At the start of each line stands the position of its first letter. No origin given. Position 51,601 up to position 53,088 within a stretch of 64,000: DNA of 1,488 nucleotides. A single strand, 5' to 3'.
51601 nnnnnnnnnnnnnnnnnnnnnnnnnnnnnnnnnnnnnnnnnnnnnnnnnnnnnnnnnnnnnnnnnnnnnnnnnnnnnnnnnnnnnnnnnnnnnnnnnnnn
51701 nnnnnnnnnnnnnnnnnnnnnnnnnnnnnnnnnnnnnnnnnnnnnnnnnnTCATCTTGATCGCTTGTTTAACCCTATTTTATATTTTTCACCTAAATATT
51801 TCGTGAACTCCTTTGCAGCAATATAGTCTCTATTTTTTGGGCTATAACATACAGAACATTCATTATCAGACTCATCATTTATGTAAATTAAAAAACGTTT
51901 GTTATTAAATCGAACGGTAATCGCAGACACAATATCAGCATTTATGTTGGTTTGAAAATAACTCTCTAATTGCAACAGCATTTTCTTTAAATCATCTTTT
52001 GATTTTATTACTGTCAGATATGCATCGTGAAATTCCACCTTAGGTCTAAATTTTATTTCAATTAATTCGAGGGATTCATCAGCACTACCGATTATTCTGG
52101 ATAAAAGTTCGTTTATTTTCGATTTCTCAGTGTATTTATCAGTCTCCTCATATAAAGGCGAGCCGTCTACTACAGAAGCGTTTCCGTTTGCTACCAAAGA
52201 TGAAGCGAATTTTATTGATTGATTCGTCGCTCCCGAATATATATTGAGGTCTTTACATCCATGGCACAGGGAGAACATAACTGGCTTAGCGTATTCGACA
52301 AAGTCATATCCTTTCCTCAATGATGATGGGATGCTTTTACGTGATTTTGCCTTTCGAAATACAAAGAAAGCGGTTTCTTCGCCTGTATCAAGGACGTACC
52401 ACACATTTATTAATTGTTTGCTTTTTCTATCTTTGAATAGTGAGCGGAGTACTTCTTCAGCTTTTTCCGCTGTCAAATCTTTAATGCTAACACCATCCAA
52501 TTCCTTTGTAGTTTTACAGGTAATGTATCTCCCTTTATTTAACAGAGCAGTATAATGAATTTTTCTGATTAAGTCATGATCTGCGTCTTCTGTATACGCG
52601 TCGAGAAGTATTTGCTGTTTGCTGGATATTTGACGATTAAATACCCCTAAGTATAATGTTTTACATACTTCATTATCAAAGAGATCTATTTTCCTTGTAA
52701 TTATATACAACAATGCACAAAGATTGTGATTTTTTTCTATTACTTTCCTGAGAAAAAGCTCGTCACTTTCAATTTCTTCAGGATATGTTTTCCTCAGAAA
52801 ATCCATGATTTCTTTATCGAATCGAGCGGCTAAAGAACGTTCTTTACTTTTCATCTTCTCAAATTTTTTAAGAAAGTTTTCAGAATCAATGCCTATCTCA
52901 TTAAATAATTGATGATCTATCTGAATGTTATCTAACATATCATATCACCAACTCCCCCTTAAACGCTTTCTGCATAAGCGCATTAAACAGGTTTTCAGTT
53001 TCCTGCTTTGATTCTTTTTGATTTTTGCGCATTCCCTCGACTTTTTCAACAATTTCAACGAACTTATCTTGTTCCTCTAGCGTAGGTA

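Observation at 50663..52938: Two overlapping orphan genes (395 aa and 363 aa) coupled to hsdS in an AT-rich patch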

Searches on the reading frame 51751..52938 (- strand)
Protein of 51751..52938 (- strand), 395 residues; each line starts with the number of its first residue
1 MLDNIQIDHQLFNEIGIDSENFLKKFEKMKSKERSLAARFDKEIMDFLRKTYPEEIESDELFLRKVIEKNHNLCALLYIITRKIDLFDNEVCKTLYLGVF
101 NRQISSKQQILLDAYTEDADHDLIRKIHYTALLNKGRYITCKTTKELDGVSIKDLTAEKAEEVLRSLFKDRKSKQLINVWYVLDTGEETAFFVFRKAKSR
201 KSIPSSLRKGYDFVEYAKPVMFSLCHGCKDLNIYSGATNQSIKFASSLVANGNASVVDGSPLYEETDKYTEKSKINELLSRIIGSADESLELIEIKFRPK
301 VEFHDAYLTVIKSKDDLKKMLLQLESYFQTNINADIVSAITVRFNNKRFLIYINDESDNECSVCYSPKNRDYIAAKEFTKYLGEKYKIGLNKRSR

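Call 4: search_protein_families(library=pfam, proteins=[window:51751-52938:-], max_evalue=1)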
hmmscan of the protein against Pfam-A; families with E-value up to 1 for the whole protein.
window:51751-52938:- (395 aa): 1 family
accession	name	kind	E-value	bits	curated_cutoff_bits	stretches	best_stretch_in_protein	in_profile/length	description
PF03978.18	Borrelia_REV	-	0.0026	18.1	27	1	269-355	38-124/181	Borrelia burgdorferi REV protein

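Call 5: search_protein_families(library=padloc, proteins=[window:51751-52938:-], max_evalue=1)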
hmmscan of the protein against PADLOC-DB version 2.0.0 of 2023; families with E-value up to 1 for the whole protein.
window:51751-52938:- (395 aa): 1 family
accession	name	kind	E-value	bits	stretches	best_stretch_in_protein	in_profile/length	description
PDLC00152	HamA1|HamA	-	0.00038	17.9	1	259-374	144-258/299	DUF1837 domain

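Call 6: search_protein_families(library=ncbifam, proteins=[window:51751-52938:-], max_evalue=1)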
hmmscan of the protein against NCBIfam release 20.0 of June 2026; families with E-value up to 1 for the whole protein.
window:51751-52938:- (395 aa): 0 families

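Call 7: search_protein_families(library=phrogs, proteins=[window:51751-52938:-], max_evalue=1)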
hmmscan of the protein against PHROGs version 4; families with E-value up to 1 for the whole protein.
window:51751-52938:- (395 aa): 4 families
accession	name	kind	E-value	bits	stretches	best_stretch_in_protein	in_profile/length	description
phrog_26756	-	unknown function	0.0044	17.9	1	59-135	23-98/143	-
phrog_27751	-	DNA, RNA and nucleotide metabolism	0.12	13.5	0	376-391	7-22/40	DNA binding protein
phrog_16129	-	integration and excision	0.17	12.8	1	356-388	35-67/67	excisionase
phrog_17352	-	unknown function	0.43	11.5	0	343-370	20-47/86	-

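Call 8: search_solved_structures(query=window:51751-52938:-, max_evalue=10)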
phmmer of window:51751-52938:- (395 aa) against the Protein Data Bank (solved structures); distinct sequences matched with E-value up to 10: 2.
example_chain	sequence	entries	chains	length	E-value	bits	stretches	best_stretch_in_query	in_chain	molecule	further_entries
1mnp_A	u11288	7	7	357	0.98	11.8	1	211-293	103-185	MANGANESE PEROXIDASE | Peroxidase manganese-dependent I | Manganese peroxidase 1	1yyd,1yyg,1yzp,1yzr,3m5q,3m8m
1tuw_A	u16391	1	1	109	1.6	11.1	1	293-327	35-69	Tetracenomycin polyketide synthesis protein tcmI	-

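Call 10: find_homologous_proteins(query=window:51751-52938:-, max_evalue=0.001)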
Query window:51751-52938:- (395 aa): 5 proteins with E <= 0.001 among 4120 candidates.
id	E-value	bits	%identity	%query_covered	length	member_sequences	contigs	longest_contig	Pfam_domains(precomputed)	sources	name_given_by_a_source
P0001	1.5e-255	865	100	100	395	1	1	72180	-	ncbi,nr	ncbi:Uncharacterised protein [uncultured archaeon]|nr:Uncharacterised protein [uncultured archaeon]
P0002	2.3e-144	499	57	100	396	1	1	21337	-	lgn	-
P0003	1.8e-143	496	56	100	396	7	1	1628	-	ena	-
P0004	6.4e-140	485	56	100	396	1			-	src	-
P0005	6.7e-111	389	55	83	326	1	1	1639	-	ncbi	-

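Call 12: find_encoding_contigs(protein=P0002, flank=10000, max_places=4)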
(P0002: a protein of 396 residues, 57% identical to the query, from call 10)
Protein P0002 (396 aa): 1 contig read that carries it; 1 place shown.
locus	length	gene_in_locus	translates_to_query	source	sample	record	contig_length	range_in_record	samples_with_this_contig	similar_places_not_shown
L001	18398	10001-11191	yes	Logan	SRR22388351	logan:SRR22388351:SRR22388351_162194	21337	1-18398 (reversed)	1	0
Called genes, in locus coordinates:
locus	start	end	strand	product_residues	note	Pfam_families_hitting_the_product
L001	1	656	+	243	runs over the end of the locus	PF01048:PNP_UDP_1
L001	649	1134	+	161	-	-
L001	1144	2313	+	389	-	PF12705:PDDEXK_1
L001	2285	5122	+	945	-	PF04313:HSDR_N, PF00270:DEAD, PF04851:ResIII, PF18766:SWI2_SNF2, PF00271:Helicase_C (weak), PF08463:EcoEI_R_C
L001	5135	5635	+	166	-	-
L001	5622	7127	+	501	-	PF12161:HsdM_N, PF02384:N6_Mtase, PF01170:UPF0020, PF07669:Eco57I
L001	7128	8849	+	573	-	PF04471:Mrr_cat, PF12569:NatA_aux_su (faint), PF25062:ARM_TT21_N (faint), PF00515:TPR_1 (faint), PF07719:TPR_2 (faint), PF12895:ANAPC3 (faint), PF13181:TPR_8 (faint), PF14559:TPR_19 (weak), +9 more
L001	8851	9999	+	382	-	PF01420:Methylase_S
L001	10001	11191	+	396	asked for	-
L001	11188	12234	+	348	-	-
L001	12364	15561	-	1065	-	PF12666:PrgI (faint), PF11130:TraC_F_IV (weak), PF26593:TraC-like, PF01935:DUF87, PF12846:AAA_10 (weak), PF19044:P-loop_TraG, PF12846:AAA_10 (weak)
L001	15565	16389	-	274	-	-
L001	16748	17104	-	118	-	-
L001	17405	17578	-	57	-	PF00226:DnaJ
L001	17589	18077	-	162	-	-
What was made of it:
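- On Type II restriction-modification pair with the MTase at 49726-50547: It is absent from the syntenic L001 (call 12).
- The syntenic L001 lacks it altogether (call 12).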

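Call 20: find_homologous_proteins(query=A1, max_evalue=0.01)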
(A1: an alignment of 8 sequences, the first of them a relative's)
Query A1 (8 sequences) (395 aa, profile of the alignment): 8 proteins with E <= 0.01 among 8000 candidates.
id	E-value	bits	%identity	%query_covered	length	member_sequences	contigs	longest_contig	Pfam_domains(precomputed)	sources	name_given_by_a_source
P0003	6.6e-207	705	56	100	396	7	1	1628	-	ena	-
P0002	9.5e-207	705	57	100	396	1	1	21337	-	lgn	-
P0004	2.0e-203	694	56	100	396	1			-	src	-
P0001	1.2e-190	652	100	100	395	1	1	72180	-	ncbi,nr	ncbi:Uncharacterised protein [uncultured archaeon]|nr:Uncharacterised protein [uncultured archaeon]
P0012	3.8e-187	640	39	99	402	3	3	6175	-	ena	-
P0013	1.1e-179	616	41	100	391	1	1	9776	-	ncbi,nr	ncbi:MAG: hypothetical protein Q7R96_02015 [Nanoarchaeota archaeon]|nr:hypothetical protein [Nanoarc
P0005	1.0e-164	567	55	83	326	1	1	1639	-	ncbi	-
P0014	6.8e-70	254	30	98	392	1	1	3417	-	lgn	-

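Call 23: find_encoding_contigs(protein=P0014, flank=10000, max_places=4)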
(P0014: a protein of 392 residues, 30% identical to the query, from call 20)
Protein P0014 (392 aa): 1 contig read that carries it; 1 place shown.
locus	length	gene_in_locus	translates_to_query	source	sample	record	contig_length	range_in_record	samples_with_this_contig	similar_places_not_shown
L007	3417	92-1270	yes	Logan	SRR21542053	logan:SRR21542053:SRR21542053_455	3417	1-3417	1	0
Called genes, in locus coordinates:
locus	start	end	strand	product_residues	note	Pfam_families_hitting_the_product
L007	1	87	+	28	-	?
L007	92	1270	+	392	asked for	-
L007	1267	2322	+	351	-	-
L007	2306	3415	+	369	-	?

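Call 33: predict_structure(alignment_id=A4)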
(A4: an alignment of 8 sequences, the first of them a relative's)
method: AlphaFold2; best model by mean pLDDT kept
length: 395 residues; sequences in the alignment: 8
mean_pLDDT: 75.5   pTM: 0.64
mean pLDDT of the five models: 75.5, 68.1, 64.9, 57.5, 54.9
residues with pLDDT >= 90: 74; 70-90: 192; 50-70: 77; < 50: 52
segments of 3 or more residues with pLDDT < 50: 147-150, 197-216, 252-264, 302-313
pLDDT, mean of each block of 10 residues (from residue 1): 77 81 90 87 92 86 92 93 87 91 91 81 87 70 53 71 72 72 78 60 44 50 72 66 63 47 59 93 86 80 45 62 80 87 87 86 73 76 88 52
secondary structure, 60 per line:
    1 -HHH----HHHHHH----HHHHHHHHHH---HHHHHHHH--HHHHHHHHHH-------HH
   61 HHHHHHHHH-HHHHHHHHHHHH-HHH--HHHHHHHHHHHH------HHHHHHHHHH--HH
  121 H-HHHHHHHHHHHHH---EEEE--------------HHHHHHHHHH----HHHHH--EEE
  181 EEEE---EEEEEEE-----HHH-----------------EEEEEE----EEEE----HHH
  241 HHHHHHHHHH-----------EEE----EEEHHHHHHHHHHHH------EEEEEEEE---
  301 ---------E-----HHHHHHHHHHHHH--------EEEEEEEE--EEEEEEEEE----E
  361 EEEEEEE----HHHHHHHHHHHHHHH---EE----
elements in order: H9-14 H19-28 H32-39 H42-51 H59-69 H71-82 H89-100 H107-116 H123-135 E139-142 H157-166 H171-175 E178-184 E188-194 E220-225 E230-233 H238-250 E262-264 E269-271 H272-283 E290-297 H316-328 E337-344 E347-355 E360-367 H372-386

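Call 42: fold_search(model_id=the predicted structure, library=pdb)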
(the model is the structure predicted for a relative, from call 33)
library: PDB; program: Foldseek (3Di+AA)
matches with E <= 10: 577; with E <= 0.001: 3
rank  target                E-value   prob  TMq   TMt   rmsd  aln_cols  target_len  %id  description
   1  2owl_B                8.2e-06  1.00  0.24  0.27  13.5       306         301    9  Crystal structure of E. coli RdgC (released 2007-03-20)
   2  2owy_A                1.6e-04  1.00  0.25  0.29  13.7       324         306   10  The recombination-associated protein RdgC adopts a novel toroidal architecture for DNA binding (released 2007-11-20)
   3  2owl_A                4.1e-04  0.99  0.25  0.29  14.4       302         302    8  Crystal structure of E. coli RdgC (released 2007-03-20)
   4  7pkn_N                5.4e-03  0.77  0.22  0.26  16.0       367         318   10  Structure of the human CCAN deltaCT complex (released 2022-04-27)
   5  6eqt_B                7.8e-03  0.96  0.22  0.37  12.0       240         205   10  CRYSTAL STRUCTURE OF THE HUMAN KINETOCHORE PROTEIN CENP-N (released 2018-01-17)
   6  8ovw_N                8.7e-03  0.87  0.23  0.23  13.1       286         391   13  Cryo-EM structure of CBF1-CCAN bound topologically to centromeric DNA (released 2023-08-09)
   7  7r5v_N                1.4e-02  0.69  0.22  0.27  15.2       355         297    9  Structure of the human CCAN CENP-A alpha-satellite complex (released 2022-04-27)
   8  6c0w_K                2.1e-02  0.85  0.22  0.36  11.9       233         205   11  Cryo-EM structure of human kinetochore protein CENP-N with the centromeric nucleosome containing CENP-A (released 2018-01-17)
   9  7qoo_N                2.4e-02  0.47  0.21  0.25  13.8       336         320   12  Structure of the human inner kinetochore CCAN complex (released 2022-06-08)
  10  8ow1_N                6.7e-02  0.63  0.23  0.23  12.0       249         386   10  Cryo-EM structure of the yeast Inner kinetochore bound to a CENP-A nucleosome. (released 2023-08-09)
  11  9v86_A                6.7e-02  0.14  0.15  0.10  29.8       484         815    8  Cryo-EM structure of KICSTOR CCC complex (state 3) (released 2025-11-12)
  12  8ow1_NN               1.1e-01  0.18  0.21  0.21  17.9       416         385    9  Cryo-EM structure of the yeast Inner kinetochore bound to a CENP-A nucleosome. (released 2023-08-09)
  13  4rcl_A                1.2e-01  0.12  0.12  0.17  18.6       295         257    9  Structure of EspG3 chaperone from the type VII (ESX-3) secretion system, space group P43212 (released 2015-09-16)
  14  7bxt_M                1.3e-01  0.57  0.22  0.38  12.3       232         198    9  The cryo-EM structure of CENP-A nucleosome in complex with CENP-C peptide and CENP-N N-terminal domain (released 2021-02-10)
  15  9v80_A                1.3e-01  0.10  0.15  0.12  29.5       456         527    9  Cryo-EM structure of KICSTOR CCC complex (state 4) (released 2025-11-12)
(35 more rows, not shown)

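Call 51: find_related_loci(query=A4, collection=genome_contigs, flank=8000)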
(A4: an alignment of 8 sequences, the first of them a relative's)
Query A4 (395 aa) in genome_contigs; peptide patterns used: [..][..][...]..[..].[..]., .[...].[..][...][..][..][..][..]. (x = any residue, [..] = any of these).
102 stretches matched a pattern, but none encodes a relative of the query by tblastn (E <= 1e-3).

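Call 52: fold_search(model_id=the predicted structure, library=viral)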
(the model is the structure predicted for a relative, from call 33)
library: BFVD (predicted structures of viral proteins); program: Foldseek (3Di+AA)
matches with E <= 10: 677; with E <= 0.001: 4
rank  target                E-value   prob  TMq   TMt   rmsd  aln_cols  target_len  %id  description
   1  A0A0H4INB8            5.8e-04  0.93  0.19  0.23  15.4       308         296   13  Recombination-associated protein RdgC [Pseudoalteromonas phage H101]
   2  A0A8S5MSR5            6.8e-04  0.94  0.19  0.24  13.7       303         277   10  Uncharacterized protein [Siphoviridae sp. ctD6g5]
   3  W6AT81                7.2e-04  0.99  0.25  0.25  13.7       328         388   10  (no name in the UniProt tables at hand)
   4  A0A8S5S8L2            8.5e-04  0.85  0.17  0.20  18.2       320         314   10  Uncharacterized protein [Siphoviridae sp. ctylc9]
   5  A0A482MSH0            1.4e-03  0.97  0.23  0.29  13.9       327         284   11  Exonuclease [Escherichia phage PTXU04]
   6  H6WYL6                2.3e-03  0.75  0.18  0.19  17.3       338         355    7  Recombination-associated protein [Hafnia phage Enc34]
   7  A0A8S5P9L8            4.0e-03  0.66  0.18  0.18  16.4       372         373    9  Recombination-associated protein [Siphoviridae sp. ct8Hx23]
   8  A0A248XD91            1.2e-02  0.75  0.23  0.24  13.8       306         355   12  Recombination-associated protein RdgC [Klebsiella phage YMC16/01/N133_KPN_BP]
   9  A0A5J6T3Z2            1.5e-02  0.54  0.20  0.17  16.6       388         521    6  Exonuclease [Aeromonas phage vB_AhyS-A18P4]
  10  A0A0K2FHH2            2.1e-02  0.80  0.24  0.23  13.9       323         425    8  Recombination-associated protein RdgC [Achromobacter phage phiAxp-2]
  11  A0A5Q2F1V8            2.1e-02  0.72  0.23  0.24  13.8       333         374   11  Recombination-associated protein RdgC [Serratia phage JS26]
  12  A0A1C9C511            3.1e-02  0.63  0.19  0.29  13.8       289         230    6  Putative TATA-box-binding protein [Heterosigma akashiwo virus 01]
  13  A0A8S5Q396            3.8e-02  0.60  0.17  0.18  15.8       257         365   10  RNaseLS-like protein [Siphoviridae sp. ctLNL10]
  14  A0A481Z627            3.8e-02  0.33  0.17  0.13  28.4       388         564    8  Uncharacterized protein [Pithovirus LCPAC201]
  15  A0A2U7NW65            4.7e-02  0.44  0.22  0.25  14.2       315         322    8  (no name in the UniProt tables at hand)
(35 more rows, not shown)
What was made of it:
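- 51754..52533 (-): A residues 136-395: basic alpha/beta region, the conserved core of the A family, with a possible RdgC/CENP-N-like DNA-binding fold. Foldseek BFVD: phage RdgC proteins, E 6e-4 and weaker (call 52).
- Fold of A: RdgC, CENP-N and phage RdgC proteins top two independent Foldseek libraries (calls 42, 52). A's best structural matches are RdgC recombination-associated proteins (calls 42, 52).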

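Call 59: search_solved_structures(query=A7, max_evalue=10)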
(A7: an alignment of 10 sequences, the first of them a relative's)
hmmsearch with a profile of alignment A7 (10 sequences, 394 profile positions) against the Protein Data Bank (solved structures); distinct sequences matched with E-value up to 10: 1.
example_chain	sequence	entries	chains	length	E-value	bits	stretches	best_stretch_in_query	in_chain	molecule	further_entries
5j0k_A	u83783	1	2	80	0.18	14.5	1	20-90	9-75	designed protein 2L4HC2_23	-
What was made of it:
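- Tried and rejected: The A profile against PDB sequences also gave nothing (call 59).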

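Call 60: search_protein_families(library=pfam, alignment_id=A7, max_evalue=0.1)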
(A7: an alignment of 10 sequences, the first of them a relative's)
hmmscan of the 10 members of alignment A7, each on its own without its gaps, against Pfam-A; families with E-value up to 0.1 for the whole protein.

A. member 1, P0001 (395 aa): 1 family
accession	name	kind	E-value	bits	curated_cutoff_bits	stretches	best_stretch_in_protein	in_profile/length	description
PF03978.18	Borrelia_REV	-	0.0026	18.1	27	1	269-355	38-124/181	Borrelia burgdorferi REV protein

B. families by the number of members that match (of 10 scanned): 8 families
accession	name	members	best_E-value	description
PF04760.21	IF2_N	2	0.023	Translation initiation factor IF-2, N-terminal region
PF03978.18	Borrelia_REV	1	0.0026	Borrelia burgdorferi REV protein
PF16389.11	DUF4998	1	0.0031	Domain of unknown function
PF19860.4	DUF6334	1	0.0074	Family of unknown function (DUF6334)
PF02870.21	Methyltransf_1N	1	0.026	6-O-methylguanine DNA methyltransferase, ribonuclease-like domain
PF12717.13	Cnd1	1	0.028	non-SMC mitotic condensation complex subunit 1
PF00550.31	PP-binding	1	0.063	Phosphopantetheine attachment site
PF15595.11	Imm51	1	0.092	Immunity protein 51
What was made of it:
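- On RdgC / RexA DNA-binding fold: There are no Pfam or PDB sequence hits (calls 59, 60).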

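Call 68: search_protein_families(library=padloc, proteins=[L007:2306-3415:+], max_evalue=0.001)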
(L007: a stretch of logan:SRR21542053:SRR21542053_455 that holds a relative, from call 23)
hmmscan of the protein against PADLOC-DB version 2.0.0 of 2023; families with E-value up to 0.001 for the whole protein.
L007:2306-3415:+ (369 aa): 0 families

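Call 82: find_related_loci(query=A4, collection=metagenome_contigs, flank=10000)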
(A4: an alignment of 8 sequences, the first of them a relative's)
Query A4 (395 aa) in metagenome_contigs; peptide patterns used: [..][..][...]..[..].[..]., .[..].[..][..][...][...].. (x = any residue, [..] = any of these).
409 stretches matched a pattern; 4 encode a relative of the query (tblastn E <= 1e-3); 4 distinct loci.
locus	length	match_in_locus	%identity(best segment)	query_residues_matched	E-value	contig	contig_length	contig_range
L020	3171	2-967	55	75-395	4e-125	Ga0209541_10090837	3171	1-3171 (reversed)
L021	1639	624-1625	54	1-334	4e-130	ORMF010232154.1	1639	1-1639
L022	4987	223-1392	39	4-395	2e-89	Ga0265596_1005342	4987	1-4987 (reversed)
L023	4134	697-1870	41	2-395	1e-84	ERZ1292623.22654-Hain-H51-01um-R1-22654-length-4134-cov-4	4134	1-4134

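Call 93: search_protein_families(library=padloc, alignment_id=A7, max_evalue=0.1)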
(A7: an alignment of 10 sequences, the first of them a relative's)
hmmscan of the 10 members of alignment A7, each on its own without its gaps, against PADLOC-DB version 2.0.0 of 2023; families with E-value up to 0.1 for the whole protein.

A. member 1, P0001 (395 aa): 1 family
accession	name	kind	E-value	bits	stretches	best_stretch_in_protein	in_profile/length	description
PDLC00152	HamA1|HamA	-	0.00038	17.9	1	259-374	144-258/299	DUF1837 domain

B. families by the number of members that match (of 10 scanned): 3 families
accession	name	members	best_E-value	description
PDLC00152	HamA1|HamA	1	0.00038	DUF1837 domain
PDLC04446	PDC-M13C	1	0.015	-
PDLC00984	Cmr5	1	0.024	Cmr5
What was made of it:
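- On Hachiman HamA (DUF1837): None of the other 9 A-family members do (calls 5, 93).
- Tried and rejected: It is unique to the window protein among 10 family members (call 93).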

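Call 100: search_dna_similar(query=window:51751-52938:-, collection=plasmids, mode=protein, max_evalue=0.001, max_rows=10)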
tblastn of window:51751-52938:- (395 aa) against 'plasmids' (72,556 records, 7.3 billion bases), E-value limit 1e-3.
No match.

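Call 102: search_dna_similar(query=window:51751-52938:-, collection=phages, mode=protein, max_evalue=0.001, max_rows=10)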
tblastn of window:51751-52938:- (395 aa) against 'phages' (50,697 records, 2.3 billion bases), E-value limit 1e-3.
No match.
